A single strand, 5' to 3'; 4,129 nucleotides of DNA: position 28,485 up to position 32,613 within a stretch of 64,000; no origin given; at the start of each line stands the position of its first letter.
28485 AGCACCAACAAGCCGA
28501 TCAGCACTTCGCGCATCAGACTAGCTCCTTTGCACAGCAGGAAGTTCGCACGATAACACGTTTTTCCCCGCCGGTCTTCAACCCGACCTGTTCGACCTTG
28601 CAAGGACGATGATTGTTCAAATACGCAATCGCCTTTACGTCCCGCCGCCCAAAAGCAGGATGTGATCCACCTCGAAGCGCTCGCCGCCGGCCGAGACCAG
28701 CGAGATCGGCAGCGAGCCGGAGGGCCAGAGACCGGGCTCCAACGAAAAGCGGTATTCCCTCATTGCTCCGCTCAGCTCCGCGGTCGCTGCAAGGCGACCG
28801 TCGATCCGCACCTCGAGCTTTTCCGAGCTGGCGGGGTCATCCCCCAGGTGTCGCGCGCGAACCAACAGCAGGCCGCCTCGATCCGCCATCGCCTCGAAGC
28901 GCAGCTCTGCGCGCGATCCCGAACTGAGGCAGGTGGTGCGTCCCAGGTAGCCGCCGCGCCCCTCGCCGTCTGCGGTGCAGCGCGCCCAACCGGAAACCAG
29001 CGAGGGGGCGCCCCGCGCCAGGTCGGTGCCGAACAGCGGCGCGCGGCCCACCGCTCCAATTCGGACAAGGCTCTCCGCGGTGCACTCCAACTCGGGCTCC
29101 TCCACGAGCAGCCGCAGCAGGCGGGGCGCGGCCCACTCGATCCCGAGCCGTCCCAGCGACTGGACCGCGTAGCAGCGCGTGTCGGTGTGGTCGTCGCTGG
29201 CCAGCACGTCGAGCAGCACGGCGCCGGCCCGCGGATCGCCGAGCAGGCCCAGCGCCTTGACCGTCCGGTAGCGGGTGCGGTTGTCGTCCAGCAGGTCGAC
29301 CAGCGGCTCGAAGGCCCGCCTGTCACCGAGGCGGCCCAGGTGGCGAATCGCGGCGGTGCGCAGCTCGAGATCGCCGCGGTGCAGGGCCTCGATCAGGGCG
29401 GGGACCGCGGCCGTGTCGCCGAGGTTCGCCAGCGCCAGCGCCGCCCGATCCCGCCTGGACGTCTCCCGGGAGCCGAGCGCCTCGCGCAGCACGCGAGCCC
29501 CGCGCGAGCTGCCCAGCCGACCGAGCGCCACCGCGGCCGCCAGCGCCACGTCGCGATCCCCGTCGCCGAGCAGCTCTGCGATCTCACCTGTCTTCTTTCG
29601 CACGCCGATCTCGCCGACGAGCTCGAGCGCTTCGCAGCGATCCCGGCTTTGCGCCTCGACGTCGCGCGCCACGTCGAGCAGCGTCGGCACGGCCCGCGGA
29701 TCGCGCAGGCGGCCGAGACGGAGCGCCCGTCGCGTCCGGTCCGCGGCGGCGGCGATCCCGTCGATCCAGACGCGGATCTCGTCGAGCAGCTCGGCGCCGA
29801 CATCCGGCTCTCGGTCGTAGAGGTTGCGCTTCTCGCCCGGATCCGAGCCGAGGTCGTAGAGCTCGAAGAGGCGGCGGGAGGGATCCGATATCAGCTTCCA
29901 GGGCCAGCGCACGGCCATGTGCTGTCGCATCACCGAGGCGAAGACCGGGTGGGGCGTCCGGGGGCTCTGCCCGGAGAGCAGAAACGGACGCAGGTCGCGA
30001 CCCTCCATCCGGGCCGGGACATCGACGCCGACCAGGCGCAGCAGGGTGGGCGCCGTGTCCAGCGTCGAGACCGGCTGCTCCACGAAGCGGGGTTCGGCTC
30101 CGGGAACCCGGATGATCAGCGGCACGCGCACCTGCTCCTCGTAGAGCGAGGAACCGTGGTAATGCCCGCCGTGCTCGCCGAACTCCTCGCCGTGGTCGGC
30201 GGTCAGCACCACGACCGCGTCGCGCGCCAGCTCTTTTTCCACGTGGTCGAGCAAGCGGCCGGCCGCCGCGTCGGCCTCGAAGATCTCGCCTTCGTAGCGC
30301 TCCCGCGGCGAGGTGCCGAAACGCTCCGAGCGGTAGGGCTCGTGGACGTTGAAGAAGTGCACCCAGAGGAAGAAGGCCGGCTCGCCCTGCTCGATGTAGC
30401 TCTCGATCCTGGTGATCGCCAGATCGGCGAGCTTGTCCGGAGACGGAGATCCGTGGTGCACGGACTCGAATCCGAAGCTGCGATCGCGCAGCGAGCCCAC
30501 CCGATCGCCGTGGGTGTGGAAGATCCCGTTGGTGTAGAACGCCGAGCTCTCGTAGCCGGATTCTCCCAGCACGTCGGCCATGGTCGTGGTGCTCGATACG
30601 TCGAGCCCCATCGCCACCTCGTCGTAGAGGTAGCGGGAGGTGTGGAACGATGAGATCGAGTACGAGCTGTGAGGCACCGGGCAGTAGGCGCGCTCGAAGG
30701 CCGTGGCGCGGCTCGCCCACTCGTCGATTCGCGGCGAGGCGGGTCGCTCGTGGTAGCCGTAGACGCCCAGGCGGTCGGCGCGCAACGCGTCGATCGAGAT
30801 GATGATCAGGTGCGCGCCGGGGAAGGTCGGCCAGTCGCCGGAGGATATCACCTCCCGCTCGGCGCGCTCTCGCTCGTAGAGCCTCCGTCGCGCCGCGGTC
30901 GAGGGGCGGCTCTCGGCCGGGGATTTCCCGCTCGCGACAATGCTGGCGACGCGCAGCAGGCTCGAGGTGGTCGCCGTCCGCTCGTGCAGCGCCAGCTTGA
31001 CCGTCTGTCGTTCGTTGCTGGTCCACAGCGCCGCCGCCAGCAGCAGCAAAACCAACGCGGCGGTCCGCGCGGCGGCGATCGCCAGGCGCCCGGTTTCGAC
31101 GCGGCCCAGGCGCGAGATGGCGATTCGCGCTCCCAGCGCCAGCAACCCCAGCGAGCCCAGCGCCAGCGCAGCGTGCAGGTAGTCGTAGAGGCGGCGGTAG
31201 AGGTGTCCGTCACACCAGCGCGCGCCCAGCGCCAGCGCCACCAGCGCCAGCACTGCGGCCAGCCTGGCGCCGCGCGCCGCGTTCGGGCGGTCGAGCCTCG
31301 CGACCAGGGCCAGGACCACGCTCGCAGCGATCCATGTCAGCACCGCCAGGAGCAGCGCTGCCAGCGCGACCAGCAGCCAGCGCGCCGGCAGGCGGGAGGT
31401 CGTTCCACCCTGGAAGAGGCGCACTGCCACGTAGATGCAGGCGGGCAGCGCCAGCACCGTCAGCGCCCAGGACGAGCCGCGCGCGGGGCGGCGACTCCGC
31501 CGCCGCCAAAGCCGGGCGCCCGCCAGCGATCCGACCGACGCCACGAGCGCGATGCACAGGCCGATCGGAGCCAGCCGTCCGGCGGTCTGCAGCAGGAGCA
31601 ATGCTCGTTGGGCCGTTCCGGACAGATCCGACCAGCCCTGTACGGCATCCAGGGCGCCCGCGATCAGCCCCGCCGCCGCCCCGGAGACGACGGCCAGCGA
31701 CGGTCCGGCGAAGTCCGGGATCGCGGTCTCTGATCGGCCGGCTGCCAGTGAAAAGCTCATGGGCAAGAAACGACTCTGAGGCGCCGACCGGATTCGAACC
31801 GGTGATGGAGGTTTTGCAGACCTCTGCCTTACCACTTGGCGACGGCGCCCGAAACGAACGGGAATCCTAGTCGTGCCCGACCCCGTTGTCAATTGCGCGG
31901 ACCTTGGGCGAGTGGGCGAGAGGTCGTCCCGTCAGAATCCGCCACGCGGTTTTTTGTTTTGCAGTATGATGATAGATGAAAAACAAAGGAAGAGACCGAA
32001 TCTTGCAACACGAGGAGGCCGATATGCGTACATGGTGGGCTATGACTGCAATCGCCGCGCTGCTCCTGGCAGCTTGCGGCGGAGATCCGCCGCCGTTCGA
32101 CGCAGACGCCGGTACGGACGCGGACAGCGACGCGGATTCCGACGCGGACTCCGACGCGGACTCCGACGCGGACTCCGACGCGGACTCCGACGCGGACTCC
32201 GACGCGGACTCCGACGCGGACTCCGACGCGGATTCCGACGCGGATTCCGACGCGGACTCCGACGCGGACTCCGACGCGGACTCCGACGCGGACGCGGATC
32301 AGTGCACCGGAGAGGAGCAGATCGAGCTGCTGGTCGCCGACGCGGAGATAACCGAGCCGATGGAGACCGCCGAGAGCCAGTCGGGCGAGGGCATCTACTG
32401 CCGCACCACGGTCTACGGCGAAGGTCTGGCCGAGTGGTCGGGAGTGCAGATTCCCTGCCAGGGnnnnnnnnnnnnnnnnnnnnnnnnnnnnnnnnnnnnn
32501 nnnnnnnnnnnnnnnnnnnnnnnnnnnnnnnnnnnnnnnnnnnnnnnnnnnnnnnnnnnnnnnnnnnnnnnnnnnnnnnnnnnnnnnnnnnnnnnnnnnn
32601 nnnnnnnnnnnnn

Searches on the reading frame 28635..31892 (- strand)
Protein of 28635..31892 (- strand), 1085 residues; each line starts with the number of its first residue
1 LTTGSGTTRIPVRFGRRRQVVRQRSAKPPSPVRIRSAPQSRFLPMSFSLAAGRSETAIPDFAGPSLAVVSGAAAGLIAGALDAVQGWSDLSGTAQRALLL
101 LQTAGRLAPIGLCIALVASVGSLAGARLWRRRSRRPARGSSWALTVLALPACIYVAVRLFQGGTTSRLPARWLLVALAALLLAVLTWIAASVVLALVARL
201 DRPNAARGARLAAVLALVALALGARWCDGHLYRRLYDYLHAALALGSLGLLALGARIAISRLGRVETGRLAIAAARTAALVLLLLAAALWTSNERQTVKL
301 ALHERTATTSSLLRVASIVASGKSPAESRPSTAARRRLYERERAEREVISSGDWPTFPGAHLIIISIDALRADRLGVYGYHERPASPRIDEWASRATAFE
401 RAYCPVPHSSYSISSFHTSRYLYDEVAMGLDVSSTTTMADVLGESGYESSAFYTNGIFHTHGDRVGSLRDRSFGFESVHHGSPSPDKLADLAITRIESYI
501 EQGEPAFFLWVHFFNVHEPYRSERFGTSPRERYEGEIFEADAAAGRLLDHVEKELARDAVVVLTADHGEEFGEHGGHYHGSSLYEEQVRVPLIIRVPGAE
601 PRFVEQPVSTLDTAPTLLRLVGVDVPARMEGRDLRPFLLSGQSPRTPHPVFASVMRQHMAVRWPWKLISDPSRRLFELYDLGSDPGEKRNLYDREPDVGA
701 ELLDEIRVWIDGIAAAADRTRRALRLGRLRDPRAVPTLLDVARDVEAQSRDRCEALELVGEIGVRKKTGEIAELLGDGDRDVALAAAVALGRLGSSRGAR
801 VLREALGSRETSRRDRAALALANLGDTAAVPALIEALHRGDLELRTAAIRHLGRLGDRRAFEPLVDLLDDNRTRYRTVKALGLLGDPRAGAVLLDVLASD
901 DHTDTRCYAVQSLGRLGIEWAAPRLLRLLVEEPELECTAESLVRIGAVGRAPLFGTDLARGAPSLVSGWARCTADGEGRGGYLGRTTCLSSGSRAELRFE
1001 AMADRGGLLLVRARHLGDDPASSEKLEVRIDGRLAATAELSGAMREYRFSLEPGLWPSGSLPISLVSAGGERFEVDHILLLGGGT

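Call 16: search_protein_families(library=pfam, proteins=[window:28635-31892:-], max_evalue=0.01)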
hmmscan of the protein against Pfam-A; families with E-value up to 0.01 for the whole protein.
window:28635-31892:- (1085 aa): 6 families
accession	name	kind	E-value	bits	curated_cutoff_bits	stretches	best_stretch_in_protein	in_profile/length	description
PF00884.28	Sulfatase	-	1.7e-31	110.1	25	1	361-623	2-301/301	Sulfatase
PF13646.12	HEAT_2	-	7.6e-21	74.6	27.7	3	814-874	17-77/88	HEAT repeats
PF03130.22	HEAT_PBS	-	7.9e-19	66.4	20.9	2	814-837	2-25/27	PBS lyase HEAT-like repeat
PF16347.10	SGSH_C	-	8.6e-15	55.7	29.3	1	572-695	1-135/154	N-sulphoglucosamine sulphohydrolase, C-terminal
PF01663.27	Phosphodiest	-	0.0023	18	23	0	524-568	176-220/342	Type I phosphodiesterase / nucleotide pyrophosphatase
PF02985.28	HEAT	-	0.0035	17.9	23.5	0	895-916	7-27/31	HEAT repeat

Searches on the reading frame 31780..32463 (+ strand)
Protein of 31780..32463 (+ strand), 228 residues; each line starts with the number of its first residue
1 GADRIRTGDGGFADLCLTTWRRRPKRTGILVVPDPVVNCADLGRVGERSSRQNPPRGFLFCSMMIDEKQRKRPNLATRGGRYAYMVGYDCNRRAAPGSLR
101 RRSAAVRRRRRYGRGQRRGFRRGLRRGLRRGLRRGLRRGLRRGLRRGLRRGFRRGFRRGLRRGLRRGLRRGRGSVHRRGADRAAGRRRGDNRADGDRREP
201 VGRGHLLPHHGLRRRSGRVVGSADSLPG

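Call 73: search_protein_families(library=ncbifam, proteins=[window:31780-32463:+], max_evalue=0.001)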
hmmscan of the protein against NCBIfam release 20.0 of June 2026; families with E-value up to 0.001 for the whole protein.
window:31780-32463:+ (228 aa): 4 families
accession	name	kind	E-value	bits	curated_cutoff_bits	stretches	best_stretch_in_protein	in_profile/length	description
NF009925.1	PRK13386.1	equivalog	1.4e-06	27.8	192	1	119-170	34-85/228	flagellar assembly protein FliH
NF004270.2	PRK05687.2-1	equivalog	5.6e-06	26.1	180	1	99-151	34-86/223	flagellar assembly protein FliH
NF004266.1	PRK05687.1-1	equivalog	1.9e-05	24.3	260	0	138-171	56-89/230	flagellar assembly protein FliH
NF004267.1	PRK05687.1-3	equivalog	0.0002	20.6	293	0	127-165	79-117/266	flagellar assembly protein FliH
